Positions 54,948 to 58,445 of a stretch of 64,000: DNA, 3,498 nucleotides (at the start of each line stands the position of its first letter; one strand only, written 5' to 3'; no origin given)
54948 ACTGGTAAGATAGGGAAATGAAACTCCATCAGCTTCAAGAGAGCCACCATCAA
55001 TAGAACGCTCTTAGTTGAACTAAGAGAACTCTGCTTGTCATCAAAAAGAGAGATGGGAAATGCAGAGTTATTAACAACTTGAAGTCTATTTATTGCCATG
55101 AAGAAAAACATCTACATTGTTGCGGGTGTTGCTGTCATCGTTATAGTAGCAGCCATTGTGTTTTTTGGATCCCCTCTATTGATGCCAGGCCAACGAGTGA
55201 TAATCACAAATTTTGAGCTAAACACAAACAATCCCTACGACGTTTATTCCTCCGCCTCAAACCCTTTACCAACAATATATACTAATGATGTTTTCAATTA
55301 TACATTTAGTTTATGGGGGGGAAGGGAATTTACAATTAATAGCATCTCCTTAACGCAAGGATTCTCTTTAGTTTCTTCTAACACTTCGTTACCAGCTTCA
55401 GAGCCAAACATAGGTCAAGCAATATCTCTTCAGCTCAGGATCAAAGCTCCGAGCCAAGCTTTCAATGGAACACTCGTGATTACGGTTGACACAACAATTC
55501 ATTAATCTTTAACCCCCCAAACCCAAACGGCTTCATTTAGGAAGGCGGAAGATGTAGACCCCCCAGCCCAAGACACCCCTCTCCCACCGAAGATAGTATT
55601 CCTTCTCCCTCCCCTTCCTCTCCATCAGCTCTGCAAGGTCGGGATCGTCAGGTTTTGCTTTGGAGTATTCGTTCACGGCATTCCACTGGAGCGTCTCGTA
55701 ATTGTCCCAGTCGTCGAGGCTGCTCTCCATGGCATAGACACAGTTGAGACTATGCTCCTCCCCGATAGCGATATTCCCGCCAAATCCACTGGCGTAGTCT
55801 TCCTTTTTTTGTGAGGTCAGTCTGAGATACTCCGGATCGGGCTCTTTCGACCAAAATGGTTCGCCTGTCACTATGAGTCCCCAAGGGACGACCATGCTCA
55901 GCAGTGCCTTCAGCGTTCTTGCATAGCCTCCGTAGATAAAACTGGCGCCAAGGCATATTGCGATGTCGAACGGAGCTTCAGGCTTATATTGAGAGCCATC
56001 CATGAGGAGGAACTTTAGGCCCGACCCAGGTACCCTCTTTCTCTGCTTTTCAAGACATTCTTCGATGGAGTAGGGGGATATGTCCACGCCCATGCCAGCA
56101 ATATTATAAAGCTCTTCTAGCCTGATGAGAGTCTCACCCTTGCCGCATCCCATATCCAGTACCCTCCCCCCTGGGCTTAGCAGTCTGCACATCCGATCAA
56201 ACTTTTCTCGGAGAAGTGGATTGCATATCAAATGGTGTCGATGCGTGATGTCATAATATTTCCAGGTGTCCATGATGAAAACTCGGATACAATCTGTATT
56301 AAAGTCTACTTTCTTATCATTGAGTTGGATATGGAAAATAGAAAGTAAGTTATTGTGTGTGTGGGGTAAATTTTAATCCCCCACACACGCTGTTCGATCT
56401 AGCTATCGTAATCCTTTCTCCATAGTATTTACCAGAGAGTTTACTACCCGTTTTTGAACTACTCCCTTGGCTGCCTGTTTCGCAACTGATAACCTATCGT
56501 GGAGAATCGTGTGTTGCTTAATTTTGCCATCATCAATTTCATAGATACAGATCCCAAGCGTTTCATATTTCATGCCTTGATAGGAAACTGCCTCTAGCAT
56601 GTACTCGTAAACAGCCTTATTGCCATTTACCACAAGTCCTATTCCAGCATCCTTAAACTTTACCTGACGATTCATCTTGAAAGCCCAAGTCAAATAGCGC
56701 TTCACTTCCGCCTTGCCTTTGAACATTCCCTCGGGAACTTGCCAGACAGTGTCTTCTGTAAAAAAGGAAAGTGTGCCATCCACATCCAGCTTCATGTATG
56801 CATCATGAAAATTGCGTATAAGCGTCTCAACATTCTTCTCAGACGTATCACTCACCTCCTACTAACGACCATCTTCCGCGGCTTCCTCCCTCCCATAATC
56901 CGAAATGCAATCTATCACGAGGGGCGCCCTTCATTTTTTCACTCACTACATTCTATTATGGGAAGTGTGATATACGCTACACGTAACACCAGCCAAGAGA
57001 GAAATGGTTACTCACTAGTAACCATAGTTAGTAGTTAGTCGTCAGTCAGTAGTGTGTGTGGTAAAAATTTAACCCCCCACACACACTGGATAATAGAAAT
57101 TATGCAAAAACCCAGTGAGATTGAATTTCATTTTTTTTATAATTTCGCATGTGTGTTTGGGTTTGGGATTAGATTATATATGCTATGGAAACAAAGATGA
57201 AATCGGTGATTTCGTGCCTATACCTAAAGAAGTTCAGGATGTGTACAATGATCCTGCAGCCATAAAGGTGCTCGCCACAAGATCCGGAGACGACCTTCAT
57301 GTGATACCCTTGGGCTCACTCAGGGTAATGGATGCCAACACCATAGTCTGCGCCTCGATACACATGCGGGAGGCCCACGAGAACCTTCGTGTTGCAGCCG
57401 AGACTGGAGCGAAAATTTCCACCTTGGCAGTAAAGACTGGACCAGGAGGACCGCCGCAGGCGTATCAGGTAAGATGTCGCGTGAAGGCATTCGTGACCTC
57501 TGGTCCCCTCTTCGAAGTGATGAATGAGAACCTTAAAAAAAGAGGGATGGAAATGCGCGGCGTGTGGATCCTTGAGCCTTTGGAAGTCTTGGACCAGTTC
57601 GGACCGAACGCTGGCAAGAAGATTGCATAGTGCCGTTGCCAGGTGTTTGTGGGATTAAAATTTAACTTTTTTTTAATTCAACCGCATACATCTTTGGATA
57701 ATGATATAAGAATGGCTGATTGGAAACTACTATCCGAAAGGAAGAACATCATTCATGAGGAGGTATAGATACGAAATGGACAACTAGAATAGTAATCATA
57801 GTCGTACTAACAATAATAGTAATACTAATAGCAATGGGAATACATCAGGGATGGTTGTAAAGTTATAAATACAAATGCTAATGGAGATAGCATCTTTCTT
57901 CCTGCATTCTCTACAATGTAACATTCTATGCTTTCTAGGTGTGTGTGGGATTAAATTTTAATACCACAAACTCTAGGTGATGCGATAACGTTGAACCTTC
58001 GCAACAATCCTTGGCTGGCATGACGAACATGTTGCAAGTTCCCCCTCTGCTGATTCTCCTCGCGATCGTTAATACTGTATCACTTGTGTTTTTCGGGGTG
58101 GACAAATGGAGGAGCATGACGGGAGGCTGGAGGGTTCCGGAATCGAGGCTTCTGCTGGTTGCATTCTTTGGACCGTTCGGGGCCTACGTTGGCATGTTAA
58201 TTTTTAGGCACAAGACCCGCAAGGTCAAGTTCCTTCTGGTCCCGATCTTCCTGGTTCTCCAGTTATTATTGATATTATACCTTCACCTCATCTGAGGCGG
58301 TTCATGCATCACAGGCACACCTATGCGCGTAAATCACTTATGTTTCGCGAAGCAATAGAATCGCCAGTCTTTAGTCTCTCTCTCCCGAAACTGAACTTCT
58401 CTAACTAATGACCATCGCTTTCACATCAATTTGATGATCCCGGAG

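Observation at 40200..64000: AT-richer accessory island begins immediately after eno; mosaic with a GC-rich MMPL gene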

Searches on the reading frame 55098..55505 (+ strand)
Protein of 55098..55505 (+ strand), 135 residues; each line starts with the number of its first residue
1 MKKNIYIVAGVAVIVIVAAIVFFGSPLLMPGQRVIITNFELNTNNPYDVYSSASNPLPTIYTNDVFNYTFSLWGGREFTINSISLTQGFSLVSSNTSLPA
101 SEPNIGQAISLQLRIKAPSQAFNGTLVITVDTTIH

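Call 7: search_protein_families(library=pfam, proteins=[window:55098-55505:+], max_evalue=0.01)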
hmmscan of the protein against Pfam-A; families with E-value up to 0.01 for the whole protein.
window:55098-55505:+ (135 aa): 0 families
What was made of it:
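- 55098..55505 (+): 135-aa anchored or secreted protein, a single-gene module. No Pfam match (call 7).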

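Call 46: search_protein_families(library=phrogs, proteins=[window:55098-55505:+], max_evalue=0.001)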
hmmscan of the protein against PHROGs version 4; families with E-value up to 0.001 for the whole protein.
window:55098-55505:+ (135 aa): 0 families

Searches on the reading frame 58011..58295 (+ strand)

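Call 7: search_protein_families(library=pfam, proteins=[window:58011-58295:+], max_evalue=0.01)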
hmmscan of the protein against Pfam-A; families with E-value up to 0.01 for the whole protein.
window:58011-58295:+ (94 aa): 1 family
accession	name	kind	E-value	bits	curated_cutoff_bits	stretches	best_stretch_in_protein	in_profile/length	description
PF06961.18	DUF1294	-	3.3e-20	72.5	25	1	21-74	1-55/55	Protein of unknown function (DUF1294)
